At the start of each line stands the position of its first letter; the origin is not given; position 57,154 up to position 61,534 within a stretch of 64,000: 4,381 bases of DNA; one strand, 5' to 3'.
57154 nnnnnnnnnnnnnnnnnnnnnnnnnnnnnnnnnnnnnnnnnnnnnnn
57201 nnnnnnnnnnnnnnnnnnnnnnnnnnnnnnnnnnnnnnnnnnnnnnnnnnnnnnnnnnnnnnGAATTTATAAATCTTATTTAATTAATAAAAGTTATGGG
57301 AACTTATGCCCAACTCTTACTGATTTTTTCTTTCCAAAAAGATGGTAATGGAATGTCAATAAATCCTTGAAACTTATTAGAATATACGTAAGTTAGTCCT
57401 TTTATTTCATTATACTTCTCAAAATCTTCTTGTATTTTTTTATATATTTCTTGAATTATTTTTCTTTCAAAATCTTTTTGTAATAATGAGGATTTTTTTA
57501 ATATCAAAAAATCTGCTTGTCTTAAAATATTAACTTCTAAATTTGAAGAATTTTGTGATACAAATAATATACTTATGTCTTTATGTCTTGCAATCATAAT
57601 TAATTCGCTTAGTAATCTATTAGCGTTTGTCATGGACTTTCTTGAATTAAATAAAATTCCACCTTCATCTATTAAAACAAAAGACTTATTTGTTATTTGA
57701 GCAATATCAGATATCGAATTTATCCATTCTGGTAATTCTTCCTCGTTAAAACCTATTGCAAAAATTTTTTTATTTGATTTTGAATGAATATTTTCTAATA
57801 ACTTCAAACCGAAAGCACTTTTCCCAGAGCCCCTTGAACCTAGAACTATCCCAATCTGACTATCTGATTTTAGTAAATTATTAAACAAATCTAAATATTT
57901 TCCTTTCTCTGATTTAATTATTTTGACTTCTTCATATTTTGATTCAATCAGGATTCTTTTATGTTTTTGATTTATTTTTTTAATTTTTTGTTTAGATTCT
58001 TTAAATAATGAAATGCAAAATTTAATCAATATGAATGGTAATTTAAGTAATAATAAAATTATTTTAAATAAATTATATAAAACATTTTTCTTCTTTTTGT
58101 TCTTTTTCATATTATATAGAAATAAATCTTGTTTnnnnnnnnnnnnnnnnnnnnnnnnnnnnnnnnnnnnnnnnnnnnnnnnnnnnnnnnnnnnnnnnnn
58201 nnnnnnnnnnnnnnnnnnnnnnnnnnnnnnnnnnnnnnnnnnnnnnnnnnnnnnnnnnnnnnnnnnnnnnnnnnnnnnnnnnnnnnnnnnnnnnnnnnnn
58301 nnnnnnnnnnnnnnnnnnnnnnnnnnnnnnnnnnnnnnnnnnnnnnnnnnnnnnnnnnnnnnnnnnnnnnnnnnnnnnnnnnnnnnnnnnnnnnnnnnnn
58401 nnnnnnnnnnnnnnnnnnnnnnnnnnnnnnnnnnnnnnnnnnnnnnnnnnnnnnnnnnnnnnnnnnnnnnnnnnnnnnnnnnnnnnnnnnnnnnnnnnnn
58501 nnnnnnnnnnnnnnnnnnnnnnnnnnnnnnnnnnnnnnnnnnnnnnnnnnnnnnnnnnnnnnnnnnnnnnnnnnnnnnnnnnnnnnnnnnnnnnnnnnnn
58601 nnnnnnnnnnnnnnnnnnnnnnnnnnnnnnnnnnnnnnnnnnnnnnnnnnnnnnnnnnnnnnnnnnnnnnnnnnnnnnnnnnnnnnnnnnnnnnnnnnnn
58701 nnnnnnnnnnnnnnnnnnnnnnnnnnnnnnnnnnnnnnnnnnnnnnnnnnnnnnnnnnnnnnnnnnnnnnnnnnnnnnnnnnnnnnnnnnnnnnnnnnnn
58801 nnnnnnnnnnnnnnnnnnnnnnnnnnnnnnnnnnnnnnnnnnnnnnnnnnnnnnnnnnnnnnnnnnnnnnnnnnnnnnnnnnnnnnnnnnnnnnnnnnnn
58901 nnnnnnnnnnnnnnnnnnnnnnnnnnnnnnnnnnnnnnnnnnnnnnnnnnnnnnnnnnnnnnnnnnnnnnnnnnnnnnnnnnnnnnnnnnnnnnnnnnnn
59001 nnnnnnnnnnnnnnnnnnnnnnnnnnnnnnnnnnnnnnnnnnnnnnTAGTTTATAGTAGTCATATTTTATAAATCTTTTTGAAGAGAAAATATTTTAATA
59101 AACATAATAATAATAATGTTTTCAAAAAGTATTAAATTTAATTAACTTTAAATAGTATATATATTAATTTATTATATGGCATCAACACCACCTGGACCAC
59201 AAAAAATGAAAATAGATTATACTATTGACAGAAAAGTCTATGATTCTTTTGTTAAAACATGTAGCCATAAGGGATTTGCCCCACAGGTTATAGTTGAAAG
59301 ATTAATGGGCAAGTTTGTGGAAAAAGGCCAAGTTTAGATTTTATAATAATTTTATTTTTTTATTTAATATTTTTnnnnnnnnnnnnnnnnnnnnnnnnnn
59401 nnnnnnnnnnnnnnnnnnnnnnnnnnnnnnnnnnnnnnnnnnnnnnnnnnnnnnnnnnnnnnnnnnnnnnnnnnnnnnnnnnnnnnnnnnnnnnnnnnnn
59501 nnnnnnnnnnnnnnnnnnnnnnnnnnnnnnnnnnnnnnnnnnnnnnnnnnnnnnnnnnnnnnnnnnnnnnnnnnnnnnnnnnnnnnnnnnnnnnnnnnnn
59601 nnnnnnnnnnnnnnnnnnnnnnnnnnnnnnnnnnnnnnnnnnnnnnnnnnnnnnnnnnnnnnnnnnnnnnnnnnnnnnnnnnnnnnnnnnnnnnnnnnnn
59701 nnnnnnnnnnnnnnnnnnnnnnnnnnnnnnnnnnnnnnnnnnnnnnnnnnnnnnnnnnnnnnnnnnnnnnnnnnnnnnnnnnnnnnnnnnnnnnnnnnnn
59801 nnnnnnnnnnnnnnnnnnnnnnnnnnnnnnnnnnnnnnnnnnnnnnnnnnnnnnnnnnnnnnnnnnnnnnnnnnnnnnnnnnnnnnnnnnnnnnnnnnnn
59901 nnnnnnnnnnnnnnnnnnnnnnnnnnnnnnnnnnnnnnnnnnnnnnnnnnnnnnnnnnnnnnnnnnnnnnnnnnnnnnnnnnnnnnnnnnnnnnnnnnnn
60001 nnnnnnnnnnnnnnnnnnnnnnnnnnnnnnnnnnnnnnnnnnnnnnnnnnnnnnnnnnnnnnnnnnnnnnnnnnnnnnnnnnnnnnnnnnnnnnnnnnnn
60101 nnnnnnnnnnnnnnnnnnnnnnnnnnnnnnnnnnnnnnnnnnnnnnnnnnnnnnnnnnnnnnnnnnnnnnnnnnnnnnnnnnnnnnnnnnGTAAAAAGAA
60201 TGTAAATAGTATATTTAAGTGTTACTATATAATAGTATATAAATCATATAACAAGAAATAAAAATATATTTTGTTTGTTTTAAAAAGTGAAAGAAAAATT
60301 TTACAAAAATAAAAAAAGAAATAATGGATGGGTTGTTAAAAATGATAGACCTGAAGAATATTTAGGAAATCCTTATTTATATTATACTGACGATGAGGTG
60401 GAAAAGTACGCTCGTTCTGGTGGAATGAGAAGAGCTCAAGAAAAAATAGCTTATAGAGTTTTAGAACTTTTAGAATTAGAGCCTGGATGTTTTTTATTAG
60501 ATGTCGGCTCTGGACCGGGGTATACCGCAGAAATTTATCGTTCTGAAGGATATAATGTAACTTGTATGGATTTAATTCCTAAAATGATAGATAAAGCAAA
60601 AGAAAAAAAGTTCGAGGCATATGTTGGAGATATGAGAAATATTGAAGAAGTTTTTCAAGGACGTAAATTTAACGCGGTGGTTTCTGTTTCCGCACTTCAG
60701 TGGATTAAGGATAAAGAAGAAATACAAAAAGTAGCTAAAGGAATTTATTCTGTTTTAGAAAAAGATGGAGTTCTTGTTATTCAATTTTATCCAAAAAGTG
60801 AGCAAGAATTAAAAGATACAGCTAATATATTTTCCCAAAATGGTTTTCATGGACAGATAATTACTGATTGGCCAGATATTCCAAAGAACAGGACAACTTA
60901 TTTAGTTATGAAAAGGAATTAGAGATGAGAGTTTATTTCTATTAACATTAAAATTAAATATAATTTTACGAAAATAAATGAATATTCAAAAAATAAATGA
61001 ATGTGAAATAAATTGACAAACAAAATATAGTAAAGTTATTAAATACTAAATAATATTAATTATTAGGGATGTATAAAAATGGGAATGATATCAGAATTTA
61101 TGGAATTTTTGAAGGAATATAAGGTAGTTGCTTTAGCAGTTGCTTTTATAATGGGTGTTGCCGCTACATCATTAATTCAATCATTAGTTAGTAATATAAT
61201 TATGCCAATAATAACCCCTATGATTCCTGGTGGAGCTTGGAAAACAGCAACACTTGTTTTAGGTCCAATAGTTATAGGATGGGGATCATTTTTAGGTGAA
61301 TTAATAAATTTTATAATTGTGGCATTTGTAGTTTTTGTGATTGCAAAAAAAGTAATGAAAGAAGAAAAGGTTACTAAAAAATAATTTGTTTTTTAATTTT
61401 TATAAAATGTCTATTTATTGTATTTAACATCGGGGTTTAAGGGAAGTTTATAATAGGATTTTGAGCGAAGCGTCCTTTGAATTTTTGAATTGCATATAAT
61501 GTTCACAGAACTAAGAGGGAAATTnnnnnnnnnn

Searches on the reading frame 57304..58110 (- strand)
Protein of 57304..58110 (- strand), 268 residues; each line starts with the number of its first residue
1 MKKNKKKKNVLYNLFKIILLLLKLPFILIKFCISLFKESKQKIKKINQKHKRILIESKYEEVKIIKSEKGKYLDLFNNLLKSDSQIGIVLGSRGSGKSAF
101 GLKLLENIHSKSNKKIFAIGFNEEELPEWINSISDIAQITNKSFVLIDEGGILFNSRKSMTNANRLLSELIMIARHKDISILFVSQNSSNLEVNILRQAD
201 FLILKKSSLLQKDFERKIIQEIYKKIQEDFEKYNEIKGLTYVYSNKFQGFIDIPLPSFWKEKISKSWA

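Call 33: search_protein_families(library=pfam, proteins=[window:57304-58110:-], max_evalue=0.001)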
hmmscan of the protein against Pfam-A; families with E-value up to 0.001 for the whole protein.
window:57304-58110:- (268 aa): 1 family
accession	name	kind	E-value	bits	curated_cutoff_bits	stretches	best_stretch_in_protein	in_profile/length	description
PF05707.18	Zot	-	0.0001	22.3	20.3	1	105-196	41-136/197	Zonular occludens toxin (Zot)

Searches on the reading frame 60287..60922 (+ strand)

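Call 34: search_protein_families(library=ncbifam, proteins=[window:60287-60922:+], max_evalue=0.00001)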
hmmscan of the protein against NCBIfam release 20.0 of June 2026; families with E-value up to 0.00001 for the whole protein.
window:60287-60922:+ (211 aa): 11 families
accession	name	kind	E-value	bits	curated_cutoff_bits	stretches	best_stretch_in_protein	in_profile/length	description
TIGR02072.1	BioC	equivalog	4.2e-15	56.2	184.95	1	49-185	14-153/244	malonyl-ACP O-methyltransferase BioC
NF045667.1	MTase_DVU1556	equivalog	4.1e-12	46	155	1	54-166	10-120/213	DVU_1556 family methyltransferase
NF043040.1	corrin_prot_MT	hypoth_equivalog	5e-10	39.2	180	1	45-166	25-148/216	corrinoid protein-associated methyltransferase CpaM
NF007610.0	PRK10258.1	equivalog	7.7e-10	38.5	342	1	51-165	27-138/251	malonyl-ACP O-methyltransferase BioC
TIGR01983.1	UbiG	equivalog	3e-07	30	102.95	1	67-165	50-151/228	bifunctional 2-polyprenyl-6-hydroxyphenol methylase/3-demethylubiquinol 3-O-methyltransferase UbiG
NF010703.0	PRK14103.1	equivalog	8.8e-07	28.6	320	1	60-146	23-108/256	trans-aconitate 2-methyltransferase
TIGR02021.1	BchM-ChlM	equivalog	1.1e-06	28.2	158.9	1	46-170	32-158/218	magnesium protoporphyrin IX methyltransferase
NF001453.0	PRK00312.1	equivalog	2.2e-06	27.4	188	1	54-175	68-185/217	protein-L-isoaspartate(D-aspartate) O-methyltransferase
TIGR01934.1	MenG_MenH_UbiE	subfamily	4.9e-06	26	158.35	1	60-185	33-162/223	ubiquinone/menaquinone biosynthesis methyltransferase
NF040660.1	mycolic_MTase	equivalog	5e-06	26.3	390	1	58-168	52-165/283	cyclopropane mycolic acid synthase family methyltransferase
NF008686.0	PRK11705.1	equivalog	6.5e-06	25.4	400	1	43-174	144-274/383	cyclopropane fatty acyl phospholipid synthase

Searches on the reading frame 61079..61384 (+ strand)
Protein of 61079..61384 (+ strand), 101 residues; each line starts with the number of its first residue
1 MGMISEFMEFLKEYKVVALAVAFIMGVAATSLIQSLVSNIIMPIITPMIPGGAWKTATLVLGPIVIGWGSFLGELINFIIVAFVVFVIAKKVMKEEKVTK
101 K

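Call 34: search_protein_families(library=ncbifam, proteins=[window:61079-61384:+], max_evalue=0.00001)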
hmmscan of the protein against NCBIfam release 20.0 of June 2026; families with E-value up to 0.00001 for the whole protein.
window:61079-61384:+ (101 aa): 8 families
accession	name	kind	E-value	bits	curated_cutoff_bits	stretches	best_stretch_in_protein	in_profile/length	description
TIGR00220.1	mscL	equivalog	1.6e-17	63.9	71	1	3-96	1-96/127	large conductance mechanosensitive channel protein MscL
NF010557.0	PRK13952.1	equivalog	2.3e-17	63.4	159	2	1-51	1-50/142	large conductance mechanosensitive channel protein MscL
NF001842.0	PRK00567.1-3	equivalog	2.6e-17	63.2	146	1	3-95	1-96/147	large-conductance mechanosensitive channel protein MscL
NF010558.0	PRK13953.1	equivalog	2.7e-15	56.6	197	1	3-94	4-95/128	large conductance mechanosensitive channel protein MscL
NF001843.0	PRK00567.1-4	equivalog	5.1e-15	55.8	142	1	1-96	1-103/135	large-conductance mechanosensitive channel protein MscL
NF010559.0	PRK13954.1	equivalog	4.7e-13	49.7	176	1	3-98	1-96/120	large conductance mechanosensitive channel protein MscL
NF001841.0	PRK00567.1-1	equivalog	4.7e-13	49.5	225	1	1-95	1-102/137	large-conductance mechanosensitive channel protein MscL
NF010560.0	PRK13955.1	equivalog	1.4e-12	47.7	180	1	3-95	1-93/132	large conductance mechanosensitive channel protein MscL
